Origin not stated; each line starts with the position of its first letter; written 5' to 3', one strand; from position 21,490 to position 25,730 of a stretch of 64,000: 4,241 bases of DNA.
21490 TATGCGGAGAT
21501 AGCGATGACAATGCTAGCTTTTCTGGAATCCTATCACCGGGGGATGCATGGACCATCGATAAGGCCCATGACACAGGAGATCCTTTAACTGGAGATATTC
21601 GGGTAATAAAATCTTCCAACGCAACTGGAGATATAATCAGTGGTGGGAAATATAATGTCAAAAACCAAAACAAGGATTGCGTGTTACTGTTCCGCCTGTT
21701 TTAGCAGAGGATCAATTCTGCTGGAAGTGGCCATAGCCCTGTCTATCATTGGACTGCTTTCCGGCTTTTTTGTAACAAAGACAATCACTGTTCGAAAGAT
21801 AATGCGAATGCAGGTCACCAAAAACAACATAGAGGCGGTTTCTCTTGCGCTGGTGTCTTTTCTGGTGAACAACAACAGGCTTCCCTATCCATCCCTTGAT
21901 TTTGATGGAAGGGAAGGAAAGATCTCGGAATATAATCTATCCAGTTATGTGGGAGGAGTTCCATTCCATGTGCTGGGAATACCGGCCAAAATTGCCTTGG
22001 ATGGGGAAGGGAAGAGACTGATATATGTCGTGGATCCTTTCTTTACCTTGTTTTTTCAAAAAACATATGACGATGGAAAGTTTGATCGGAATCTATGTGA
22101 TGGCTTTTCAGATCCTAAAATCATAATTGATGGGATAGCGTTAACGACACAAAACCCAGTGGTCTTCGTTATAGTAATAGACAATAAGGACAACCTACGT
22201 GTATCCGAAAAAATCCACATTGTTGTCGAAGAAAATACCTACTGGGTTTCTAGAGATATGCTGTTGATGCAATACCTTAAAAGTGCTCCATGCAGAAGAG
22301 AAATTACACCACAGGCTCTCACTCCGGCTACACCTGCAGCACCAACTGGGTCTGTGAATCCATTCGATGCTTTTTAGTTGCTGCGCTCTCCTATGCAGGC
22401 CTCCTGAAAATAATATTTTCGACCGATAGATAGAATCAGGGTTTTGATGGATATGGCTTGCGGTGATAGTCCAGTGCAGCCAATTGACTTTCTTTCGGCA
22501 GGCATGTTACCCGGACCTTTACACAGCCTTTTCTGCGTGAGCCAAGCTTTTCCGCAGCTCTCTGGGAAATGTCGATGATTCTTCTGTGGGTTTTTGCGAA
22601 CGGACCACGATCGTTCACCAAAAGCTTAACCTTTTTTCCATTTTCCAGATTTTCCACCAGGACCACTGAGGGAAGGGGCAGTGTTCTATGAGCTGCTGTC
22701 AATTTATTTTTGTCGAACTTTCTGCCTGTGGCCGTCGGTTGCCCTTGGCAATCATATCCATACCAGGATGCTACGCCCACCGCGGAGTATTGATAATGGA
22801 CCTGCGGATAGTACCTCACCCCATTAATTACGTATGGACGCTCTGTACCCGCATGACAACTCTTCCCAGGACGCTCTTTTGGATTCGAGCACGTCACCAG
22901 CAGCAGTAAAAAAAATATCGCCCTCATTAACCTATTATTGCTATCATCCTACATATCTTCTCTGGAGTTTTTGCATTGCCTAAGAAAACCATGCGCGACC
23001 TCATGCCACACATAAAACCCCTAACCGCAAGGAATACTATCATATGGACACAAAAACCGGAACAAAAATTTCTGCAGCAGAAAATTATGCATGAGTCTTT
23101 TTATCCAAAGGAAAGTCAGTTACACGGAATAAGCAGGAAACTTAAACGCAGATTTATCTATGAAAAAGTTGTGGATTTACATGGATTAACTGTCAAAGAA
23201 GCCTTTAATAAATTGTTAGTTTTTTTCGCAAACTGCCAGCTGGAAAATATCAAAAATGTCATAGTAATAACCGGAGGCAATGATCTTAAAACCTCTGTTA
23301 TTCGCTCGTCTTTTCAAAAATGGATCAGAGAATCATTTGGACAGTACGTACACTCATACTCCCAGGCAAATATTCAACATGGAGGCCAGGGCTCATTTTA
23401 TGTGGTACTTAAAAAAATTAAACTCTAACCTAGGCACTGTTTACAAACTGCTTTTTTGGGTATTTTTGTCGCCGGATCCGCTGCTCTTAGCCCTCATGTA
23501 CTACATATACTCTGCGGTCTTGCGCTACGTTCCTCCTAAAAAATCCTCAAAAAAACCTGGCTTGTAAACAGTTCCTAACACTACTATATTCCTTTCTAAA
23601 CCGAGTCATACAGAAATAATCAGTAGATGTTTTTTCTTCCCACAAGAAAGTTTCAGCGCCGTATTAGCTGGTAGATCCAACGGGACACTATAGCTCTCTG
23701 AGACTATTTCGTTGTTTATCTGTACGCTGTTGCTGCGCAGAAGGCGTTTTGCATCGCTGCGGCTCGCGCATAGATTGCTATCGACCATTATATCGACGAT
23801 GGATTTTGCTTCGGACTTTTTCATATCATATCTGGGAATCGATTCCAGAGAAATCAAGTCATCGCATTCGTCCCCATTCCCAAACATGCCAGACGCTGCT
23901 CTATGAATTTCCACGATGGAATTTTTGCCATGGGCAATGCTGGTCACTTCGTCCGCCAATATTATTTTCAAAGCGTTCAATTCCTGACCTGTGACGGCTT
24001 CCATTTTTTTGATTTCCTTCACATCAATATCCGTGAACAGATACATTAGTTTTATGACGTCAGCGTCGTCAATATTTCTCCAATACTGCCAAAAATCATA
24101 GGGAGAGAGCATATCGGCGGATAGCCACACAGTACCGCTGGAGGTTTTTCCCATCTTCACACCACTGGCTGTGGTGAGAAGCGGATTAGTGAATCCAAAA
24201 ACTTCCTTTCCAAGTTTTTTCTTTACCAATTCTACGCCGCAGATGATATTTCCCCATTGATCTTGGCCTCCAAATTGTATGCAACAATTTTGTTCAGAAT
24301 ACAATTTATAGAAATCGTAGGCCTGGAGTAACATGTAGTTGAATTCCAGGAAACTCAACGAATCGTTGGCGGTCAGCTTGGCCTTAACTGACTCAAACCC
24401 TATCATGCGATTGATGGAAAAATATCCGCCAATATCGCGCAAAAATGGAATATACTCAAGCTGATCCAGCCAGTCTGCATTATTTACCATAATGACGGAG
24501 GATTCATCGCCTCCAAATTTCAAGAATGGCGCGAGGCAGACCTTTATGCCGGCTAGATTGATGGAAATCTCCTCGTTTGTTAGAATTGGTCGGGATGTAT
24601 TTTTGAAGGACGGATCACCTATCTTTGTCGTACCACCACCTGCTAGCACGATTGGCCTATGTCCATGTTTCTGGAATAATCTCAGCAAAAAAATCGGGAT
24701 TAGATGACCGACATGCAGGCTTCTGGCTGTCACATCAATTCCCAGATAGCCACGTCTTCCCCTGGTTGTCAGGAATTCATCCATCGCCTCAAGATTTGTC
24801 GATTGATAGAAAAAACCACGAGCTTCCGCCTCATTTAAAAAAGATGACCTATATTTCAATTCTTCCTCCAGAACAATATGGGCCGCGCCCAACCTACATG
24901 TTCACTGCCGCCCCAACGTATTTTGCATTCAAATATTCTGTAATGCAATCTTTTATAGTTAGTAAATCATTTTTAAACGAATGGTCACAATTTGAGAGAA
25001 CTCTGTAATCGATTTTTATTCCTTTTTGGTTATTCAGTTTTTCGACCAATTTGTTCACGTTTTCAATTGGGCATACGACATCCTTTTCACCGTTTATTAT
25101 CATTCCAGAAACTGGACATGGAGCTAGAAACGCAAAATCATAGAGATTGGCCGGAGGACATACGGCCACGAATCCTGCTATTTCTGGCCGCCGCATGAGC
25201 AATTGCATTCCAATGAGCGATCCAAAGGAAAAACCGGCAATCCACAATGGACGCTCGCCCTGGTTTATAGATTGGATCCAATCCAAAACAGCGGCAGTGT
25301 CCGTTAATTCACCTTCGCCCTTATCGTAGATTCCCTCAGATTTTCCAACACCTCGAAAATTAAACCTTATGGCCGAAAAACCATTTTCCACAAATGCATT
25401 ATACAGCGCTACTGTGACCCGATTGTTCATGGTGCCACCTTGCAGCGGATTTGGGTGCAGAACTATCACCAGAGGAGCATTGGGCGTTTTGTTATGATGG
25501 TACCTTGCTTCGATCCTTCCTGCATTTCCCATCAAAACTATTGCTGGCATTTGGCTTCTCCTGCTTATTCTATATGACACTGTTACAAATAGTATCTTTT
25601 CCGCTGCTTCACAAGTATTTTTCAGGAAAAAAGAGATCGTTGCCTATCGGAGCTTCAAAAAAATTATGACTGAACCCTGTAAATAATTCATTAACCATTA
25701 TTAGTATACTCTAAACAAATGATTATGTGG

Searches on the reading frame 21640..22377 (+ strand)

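Call 11: search_protein_families(library=pfam, proteins=[window:21640-22377:+], max_evalue=0.00001)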
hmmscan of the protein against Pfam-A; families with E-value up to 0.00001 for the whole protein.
window:21640-22377:+ (245 aa): 0 families

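Call 35: search_protein_families(library=pfam, proteins=[window:21640-22377:+], max_evalue=1)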
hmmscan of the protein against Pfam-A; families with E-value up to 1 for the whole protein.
window:21640-22377:+ (245 aa): 1 family
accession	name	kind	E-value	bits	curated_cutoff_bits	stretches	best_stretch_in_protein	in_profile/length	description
PF11773.13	ComGE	-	0.039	14.3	25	1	26-72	1-45/82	Competence system putative prepilin ComGE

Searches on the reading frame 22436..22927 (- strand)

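Call 11: search_protein_families(library=pfam, proteins=[window:22436-22927:-], max_evalue=0.00001)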
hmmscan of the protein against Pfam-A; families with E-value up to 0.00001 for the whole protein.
window:22436-22927:- (163 aa): 1 family
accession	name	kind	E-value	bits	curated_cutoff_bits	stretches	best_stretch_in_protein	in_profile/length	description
PF03330.24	DPBB_1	-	1.5e-21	76.9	28.8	1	49-140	2-83/83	Lytic transglycolase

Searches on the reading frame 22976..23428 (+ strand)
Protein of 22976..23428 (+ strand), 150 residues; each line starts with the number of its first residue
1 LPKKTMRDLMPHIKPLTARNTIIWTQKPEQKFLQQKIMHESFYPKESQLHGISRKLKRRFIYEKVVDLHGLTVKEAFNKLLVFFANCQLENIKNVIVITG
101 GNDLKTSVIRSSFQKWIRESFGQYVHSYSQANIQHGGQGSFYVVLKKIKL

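Call 11: search_protein_families(library=pfam, proteins=[window:22976-23428:+], max_evalue=0.00001)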
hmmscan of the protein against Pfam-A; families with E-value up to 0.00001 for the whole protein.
window:22976-23428:+ (150 aa): 1 family
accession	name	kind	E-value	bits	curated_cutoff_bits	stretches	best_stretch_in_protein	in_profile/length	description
PF01713.27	Smr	-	1.1e-16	61.2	25.7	1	66-146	1-77/77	Smr domain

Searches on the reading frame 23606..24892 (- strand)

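Call 11: search_protein_families(library=pfam, proteins=[window:23606-24892:-], max_evalue=0.00001)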
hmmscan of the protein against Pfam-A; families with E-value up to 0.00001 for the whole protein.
window:23606-24892:- (428 aa): 2 families
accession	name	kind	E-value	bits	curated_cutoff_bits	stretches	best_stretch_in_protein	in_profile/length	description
PF00579.31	tRNA-synt_1b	-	2.5e-72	244.1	21.1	1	47-335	7-289/292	tRNA synthetases class I (W and Y)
PF22421.1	SYY_C-terminal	-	1.9e-06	28.1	27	1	350-399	7-55/83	Tyrosine--tRNA ligase SYY-like C-terminal domain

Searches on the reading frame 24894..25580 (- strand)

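Call 11: search_protein_families(library=pfam, proteins=[window:24894-25580:-], max_evalue=0.00001)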
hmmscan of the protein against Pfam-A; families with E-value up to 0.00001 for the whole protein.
window:24894-25580:- (228 aa): 5 families
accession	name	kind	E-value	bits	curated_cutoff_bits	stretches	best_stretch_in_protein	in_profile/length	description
PF02129.25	Peptidase_S15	-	1.3e-11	45.2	23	1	34-149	16-136/262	X-Pro dipeptidyl-peptidase (S15 family)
PF00561.26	Abhydrolase_1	-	1.8e-11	44.6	25.8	1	59-147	19-109/245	alpha/beta hydrolase fold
PF12146.15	Hydrolase_4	-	6.4e-11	42.5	27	1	56-143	20-110/239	Serine aminopeptidase, S33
PF20408.4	Abhydrolase_11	-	7.9e-08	32.7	27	1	48-204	12-169/193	Alpha/beta hydrolase domain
PF00326.27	Peptidase_S9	-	4.2e-07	30.1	22.6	0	160-205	148-192/213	Prolyl oligopeptidase family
